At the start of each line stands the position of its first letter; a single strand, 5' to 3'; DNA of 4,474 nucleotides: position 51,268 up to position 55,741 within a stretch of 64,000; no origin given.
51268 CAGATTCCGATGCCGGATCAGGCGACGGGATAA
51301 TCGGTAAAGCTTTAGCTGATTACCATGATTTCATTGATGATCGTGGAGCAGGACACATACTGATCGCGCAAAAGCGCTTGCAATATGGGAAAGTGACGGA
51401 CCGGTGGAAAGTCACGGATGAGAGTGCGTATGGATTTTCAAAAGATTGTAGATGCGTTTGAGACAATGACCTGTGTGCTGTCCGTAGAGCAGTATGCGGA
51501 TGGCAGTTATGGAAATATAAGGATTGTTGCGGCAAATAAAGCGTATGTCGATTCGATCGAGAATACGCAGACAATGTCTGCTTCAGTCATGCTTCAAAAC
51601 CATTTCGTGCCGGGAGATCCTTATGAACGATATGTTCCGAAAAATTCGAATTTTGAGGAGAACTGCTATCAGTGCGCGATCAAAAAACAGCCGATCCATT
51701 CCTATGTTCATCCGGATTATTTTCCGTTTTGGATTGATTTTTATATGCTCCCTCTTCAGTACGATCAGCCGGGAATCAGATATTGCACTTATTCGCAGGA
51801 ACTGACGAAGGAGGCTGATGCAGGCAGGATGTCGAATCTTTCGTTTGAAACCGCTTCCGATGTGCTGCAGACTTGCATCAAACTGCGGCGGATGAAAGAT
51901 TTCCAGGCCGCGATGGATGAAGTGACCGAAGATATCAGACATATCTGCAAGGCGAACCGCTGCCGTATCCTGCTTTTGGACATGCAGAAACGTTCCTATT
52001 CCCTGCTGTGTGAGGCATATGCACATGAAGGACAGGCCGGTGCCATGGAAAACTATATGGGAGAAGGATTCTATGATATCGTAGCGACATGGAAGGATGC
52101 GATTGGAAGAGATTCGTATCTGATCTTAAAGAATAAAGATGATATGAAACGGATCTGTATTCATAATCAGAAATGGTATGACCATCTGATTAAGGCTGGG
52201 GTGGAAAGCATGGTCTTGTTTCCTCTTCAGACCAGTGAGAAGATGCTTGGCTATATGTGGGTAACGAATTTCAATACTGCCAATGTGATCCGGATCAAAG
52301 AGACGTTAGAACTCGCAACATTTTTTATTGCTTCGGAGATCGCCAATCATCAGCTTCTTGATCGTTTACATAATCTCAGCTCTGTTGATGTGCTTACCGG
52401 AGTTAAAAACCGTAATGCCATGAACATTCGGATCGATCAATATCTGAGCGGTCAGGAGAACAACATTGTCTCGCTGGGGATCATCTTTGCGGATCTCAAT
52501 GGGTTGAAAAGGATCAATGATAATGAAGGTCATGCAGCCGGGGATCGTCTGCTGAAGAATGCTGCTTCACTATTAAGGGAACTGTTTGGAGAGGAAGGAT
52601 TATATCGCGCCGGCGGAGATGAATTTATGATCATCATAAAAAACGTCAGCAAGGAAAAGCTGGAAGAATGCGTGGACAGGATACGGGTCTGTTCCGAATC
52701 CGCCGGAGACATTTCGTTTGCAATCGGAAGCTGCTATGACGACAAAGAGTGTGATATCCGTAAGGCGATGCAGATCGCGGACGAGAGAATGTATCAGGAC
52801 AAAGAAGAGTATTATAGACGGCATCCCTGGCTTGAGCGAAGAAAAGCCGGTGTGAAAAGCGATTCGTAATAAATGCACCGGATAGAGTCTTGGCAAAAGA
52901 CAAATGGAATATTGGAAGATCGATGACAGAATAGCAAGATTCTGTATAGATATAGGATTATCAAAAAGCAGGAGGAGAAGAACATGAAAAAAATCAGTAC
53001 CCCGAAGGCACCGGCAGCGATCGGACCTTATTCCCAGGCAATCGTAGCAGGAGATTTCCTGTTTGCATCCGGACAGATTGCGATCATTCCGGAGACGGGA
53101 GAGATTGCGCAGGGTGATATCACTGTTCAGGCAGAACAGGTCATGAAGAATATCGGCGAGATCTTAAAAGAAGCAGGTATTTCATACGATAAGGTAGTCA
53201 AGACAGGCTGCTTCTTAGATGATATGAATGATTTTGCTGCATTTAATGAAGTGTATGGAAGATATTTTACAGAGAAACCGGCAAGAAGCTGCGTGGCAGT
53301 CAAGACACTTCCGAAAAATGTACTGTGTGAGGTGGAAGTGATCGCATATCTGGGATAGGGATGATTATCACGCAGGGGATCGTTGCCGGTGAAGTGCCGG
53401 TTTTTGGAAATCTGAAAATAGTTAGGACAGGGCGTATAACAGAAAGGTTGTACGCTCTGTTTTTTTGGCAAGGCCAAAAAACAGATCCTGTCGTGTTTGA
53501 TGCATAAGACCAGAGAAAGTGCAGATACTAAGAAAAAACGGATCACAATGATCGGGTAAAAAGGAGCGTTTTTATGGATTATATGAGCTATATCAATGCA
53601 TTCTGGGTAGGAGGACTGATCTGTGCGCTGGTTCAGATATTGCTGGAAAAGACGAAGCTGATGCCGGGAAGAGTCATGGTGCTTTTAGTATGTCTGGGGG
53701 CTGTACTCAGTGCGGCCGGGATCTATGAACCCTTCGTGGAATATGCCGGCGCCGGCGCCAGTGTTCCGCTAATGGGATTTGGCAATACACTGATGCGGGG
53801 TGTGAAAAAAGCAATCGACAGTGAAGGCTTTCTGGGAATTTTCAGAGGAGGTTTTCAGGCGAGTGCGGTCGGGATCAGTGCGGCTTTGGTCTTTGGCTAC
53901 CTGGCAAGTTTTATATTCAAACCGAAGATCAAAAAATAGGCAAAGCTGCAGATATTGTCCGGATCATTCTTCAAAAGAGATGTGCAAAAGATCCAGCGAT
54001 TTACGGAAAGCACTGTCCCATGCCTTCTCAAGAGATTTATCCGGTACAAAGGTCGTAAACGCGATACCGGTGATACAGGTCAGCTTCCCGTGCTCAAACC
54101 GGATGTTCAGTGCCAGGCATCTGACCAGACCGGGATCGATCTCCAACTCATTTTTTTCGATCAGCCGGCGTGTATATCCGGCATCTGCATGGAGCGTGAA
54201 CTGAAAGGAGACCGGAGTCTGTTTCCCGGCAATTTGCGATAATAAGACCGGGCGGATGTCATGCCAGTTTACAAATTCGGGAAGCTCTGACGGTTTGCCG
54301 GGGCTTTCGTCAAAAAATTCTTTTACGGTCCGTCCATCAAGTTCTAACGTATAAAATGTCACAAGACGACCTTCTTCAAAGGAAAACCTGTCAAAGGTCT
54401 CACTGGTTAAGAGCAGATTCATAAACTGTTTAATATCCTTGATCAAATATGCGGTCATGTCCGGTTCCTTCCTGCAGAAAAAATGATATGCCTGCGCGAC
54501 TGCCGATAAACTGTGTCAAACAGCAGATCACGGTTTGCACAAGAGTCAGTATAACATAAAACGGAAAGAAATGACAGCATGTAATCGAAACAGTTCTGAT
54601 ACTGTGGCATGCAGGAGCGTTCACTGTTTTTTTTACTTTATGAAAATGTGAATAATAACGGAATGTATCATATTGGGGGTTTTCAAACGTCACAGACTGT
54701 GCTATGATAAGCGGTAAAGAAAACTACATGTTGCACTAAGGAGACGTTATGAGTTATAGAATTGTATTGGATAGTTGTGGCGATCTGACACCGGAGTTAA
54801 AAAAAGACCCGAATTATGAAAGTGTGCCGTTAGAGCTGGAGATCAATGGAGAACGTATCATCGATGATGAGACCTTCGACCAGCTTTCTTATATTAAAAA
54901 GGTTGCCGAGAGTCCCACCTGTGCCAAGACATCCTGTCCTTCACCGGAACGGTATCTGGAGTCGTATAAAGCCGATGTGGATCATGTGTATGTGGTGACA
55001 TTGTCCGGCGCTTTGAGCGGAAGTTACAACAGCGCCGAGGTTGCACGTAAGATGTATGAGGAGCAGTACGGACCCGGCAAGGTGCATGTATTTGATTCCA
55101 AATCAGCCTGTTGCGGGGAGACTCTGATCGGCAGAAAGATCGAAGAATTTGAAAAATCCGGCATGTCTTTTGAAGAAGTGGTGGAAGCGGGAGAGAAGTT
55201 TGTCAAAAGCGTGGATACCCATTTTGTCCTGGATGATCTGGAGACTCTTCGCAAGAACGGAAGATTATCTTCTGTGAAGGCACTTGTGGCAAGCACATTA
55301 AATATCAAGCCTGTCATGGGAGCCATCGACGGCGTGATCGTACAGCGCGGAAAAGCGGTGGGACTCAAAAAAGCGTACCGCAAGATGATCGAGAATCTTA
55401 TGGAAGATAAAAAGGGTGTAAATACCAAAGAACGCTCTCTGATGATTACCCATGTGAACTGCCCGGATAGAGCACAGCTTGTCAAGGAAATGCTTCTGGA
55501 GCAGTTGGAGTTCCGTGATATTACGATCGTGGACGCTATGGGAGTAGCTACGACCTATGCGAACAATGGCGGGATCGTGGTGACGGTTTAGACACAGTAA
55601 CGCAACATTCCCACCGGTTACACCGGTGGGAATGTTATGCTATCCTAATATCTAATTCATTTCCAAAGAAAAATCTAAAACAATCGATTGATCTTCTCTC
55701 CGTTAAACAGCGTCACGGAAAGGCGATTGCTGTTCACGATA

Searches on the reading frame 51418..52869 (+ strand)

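Call 60: search_protein_families(library=pfam, proteins=[window:51418-52869:+], max_evalue=0.00001)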
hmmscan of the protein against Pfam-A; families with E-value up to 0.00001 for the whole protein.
window:51418-52869:+ (483 aa): 1 family
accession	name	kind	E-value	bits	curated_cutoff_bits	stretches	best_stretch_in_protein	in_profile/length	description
PF00990.26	GGDEF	-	6e-25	88.3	23.8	1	322-464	2-157/161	Diguanylate cyclase, GGDEF domain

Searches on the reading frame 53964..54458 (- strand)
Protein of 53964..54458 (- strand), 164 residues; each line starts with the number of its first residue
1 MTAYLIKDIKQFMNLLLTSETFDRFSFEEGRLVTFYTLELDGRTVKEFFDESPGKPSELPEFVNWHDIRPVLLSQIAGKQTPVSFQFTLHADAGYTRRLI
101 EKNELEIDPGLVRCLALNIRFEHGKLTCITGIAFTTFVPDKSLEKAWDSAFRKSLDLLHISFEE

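Call 60: search_protein_families(library=pfam, proteins=[window:53964-54458:-], max_evalue=0.00001)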
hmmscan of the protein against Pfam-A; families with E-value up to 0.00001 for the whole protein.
window:53964-54458:- (164 aa): 1 family
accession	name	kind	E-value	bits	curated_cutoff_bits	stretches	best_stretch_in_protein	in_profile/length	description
PF18988.5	DUF5721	-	9.2e-40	136.2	25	1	16-163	2-149/149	Family of unknown function (DUF5721)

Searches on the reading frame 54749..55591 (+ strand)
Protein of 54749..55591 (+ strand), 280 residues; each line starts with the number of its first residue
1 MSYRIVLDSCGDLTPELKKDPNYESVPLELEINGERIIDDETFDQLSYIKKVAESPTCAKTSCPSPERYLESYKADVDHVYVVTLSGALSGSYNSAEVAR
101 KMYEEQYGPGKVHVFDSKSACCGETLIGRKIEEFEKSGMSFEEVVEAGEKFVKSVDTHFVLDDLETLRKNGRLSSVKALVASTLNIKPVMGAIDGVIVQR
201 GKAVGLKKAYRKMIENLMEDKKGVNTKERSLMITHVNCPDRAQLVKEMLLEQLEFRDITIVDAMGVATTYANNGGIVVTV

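Call 60: search_protein_families(library=pfam, proteins=[window:54749-55591:+], max_evalue=0.00001)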
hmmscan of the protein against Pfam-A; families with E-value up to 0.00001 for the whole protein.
window:54749-55591:+ (280 aa): 1 family
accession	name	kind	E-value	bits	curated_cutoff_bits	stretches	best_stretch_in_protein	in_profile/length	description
PF02645.21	DegV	-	4.3e-59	200.6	27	1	4-274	3-271/280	Uncharacterised protein, DegV family COG1307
